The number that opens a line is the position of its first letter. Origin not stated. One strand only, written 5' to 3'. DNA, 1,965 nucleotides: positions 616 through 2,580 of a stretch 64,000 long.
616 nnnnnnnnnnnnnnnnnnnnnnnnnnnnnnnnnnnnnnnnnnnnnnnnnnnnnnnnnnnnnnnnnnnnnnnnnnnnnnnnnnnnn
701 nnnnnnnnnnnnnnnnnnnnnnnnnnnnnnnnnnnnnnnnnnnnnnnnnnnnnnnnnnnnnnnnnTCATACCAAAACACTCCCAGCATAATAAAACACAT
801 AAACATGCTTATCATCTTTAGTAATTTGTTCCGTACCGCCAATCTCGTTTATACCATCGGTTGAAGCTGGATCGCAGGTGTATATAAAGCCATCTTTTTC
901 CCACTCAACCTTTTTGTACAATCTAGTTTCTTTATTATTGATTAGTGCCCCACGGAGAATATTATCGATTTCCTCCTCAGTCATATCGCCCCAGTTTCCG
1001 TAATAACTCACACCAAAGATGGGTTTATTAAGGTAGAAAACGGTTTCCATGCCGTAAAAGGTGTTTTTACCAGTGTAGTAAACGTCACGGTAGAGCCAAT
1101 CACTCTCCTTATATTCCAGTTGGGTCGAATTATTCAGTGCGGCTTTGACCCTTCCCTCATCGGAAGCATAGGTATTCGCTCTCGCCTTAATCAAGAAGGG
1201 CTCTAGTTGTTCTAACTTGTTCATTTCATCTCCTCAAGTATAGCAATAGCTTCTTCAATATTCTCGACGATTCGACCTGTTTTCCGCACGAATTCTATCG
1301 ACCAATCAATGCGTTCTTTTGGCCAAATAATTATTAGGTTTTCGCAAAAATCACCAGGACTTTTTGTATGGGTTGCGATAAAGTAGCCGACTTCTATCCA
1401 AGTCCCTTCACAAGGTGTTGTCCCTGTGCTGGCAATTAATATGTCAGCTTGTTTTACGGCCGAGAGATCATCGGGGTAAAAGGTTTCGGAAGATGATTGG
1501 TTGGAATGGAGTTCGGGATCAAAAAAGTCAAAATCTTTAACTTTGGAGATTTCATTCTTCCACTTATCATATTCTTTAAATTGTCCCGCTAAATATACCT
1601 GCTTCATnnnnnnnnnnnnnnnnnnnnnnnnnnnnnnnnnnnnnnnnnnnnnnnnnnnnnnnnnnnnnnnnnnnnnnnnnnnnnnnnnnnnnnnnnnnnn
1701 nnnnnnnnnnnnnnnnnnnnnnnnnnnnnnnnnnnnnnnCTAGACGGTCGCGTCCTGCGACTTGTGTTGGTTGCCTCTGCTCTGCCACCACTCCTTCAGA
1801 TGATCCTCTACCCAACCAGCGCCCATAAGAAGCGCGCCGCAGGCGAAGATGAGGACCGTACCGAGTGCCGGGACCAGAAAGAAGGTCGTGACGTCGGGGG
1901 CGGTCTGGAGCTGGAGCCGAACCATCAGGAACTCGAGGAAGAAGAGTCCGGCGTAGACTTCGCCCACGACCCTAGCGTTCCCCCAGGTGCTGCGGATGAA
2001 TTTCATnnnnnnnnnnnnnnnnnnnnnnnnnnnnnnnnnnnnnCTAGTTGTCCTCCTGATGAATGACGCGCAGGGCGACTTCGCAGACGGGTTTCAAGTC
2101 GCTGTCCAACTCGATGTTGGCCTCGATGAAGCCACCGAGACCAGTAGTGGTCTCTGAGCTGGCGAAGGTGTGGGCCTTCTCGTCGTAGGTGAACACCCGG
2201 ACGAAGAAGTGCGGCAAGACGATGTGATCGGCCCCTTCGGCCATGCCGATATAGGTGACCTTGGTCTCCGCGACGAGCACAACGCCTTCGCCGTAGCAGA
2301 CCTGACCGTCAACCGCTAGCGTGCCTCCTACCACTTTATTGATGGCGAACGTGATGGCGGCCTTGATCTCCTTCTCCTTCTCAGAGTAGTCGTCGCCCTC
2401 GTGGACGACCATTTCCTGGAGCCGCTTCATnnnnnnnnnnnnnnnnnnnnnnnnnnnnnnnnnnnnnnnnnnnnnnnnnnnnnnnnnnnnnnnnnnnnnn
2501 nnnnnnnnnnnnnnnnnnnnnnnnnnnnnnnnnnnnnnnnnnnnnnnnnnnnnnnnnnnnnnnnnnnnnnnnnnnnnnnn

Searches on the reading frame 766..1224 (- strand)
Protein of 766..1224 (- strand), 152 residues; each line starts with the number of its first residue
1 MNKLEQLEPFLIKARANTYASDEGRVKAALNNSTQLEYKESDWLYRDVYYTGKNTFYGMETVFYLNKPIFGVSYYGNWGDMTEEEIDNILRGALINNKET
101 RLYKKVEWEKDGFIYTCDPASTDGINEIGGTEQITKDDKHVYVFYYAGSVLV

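Call 5: search_protein_families(library=pfam, proteins=[window:766-1224:-], max_evalue=1)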
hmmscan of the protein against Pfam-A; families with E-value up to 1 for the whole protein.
window:766-1224:- (152 aa): 1 family
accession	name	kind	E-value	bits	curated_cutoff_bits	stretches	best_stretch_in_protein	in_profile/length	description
PF18931.5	DUF5680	-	1.7e-16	61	25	1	50-149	3-102/104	Domain of unknown function (DUF5680)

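Call 104: find_encoding_contigs(protein=window:766-1224:-, flank=10000, max_places=3)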
Protein window:766-1224:- (152 aa): no gene with exactly this product is on record in the collection.

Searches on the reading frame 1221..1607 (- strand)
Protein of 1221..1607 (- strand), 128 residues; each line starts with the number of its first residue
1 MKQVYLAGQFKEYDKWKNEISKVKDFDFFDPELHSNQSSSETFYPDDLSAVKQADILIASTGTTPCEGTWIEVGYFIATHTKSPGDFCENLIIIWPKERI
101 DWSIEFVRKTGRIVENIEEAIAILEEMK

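Call 5: search_protein_families(library=pfam, proteins=[window:1221-1607:-], max_evalue=1)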
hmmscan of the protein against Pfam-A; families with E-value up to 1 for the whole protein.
window:1221-1607:- (128 aa): 3 families
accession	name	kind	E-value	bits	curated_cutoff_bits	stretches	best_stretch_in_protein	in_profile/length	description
PF05014.21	Nuc_deoxyrib_tr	-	3e-07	31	28.8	1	5-81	2-91/117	Nucleoside 2-deoxyribosyltransferase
PF15891.11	Nuc_deoxyri_tr2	-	8.9e-05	23.2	30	1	2-81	2-96/105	Nucleoside 2-deoxyribosyltransferase like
PF22353.1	PF1197-like_C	-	0.061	13.5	27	0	51-72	5-26/50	NAD(P)H:rubredoxin oxidoreductase, C-terminal domain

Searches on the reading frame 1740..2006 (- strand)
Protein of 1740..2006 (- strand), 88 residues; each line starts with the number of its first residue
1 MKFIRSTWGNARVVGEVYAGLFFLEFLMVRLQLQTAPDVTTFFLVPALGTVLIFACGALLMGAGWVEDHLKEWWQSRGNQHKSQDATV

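Call 5: search_protein_families(library=pfam, proteins=[window:1740-2006:-], max_evalue=1)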
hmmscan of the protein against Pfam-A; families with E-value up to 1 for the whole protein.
window:1740-2006:- (88 aa): 0 families

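Call 6: search_protein_families(library=phrogs, proteins=[window:1740-2006:-], max_evalue=1)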
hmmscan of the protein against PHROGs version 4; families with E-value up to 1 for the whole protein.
window:1740-2006:- (88 aa): 0 families

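Call 7: search_protein_families(library=padloc, proteins=[window:1740-2006:-], max_evalue=1)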
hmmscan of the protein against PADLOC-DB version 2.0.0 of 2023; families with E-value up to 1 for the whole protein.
window:1740-2006:- (88 aa): 0 families

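Call 8: search_protein_families(library=ncbifam, proteins=[window:1740-2006:-], max_evalue=1)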
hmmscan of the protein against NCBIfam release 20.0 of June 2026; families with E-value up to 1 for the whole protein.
window:1740-2006:- (88 aa): 0 families

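Call 111: search_solved_structures(query=window:1743-2006:-, max_evalue=1)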
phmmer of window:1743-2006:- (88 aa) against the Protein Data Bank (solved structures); distinct sequences matched with E-value up to 1: 1.
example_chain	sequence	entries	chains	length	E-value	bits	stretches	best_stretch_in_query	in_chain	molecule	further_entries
1ch3_A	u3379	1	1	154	0.5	14.1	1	48-82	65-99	PROTEIN (MYOGLOBIN)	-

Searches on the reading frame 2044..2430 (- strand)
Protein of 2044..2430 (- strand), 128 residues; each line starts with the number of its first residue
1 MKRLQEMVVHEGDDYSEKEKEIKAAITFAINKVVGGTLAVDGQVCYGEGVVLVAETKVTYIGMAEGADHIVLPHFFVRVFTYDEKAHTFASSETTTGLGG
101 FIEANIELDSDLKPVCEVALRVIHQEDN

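Call 5: search_protein_families(library=pfam, proteins=[window:2044-2430:-], max_evalue=1)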
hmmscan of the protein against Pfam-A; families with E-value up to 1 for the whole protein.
window:2044-2430:- (128 aa): 0 families

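Call 6: search_protein_families(library=phrogs, proteins=[window:2044-2430:-], max_evalue=1)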
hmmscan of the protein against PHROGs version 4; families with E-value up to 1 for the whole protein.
window:2044-2430:- (128 aa): 0 families

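Call 7: search_protein_families(library=padloc, proteins=[window:2044-2430:-], max_evalue=1)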
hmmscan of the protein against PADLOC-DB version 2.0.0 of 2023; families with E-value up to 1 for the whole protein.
window:2044-2430:- (128 aa): 0 families

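Call 8: search_protein_families(library=ncbifam, proteins=[window:2044-2430:-], max_evalue=1)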
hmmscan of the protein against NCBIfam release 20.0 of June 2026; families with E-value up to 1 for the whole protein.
window:2044-2430:- (128 aa): 0 families

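Call 35: find_homologous_proteins(query=window:2044-2430:-, max_evalue=0.1)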
Query window:2044-2430:- (128 aa): 1 proteins with E <= 0.1 among 2 candidates.
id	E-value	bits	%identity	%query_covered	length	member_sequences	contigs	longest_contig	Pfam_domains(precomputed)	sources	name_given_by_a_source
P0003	1.1e-77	276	100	100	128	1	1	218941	-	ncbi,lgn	-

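Call 110: search_solved_structures(query=window:2047-2430:-, max_evalue=1)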
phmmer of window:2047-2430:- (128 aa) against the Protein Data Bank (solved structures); distinct sequences matched with E-value up to 1: 0.
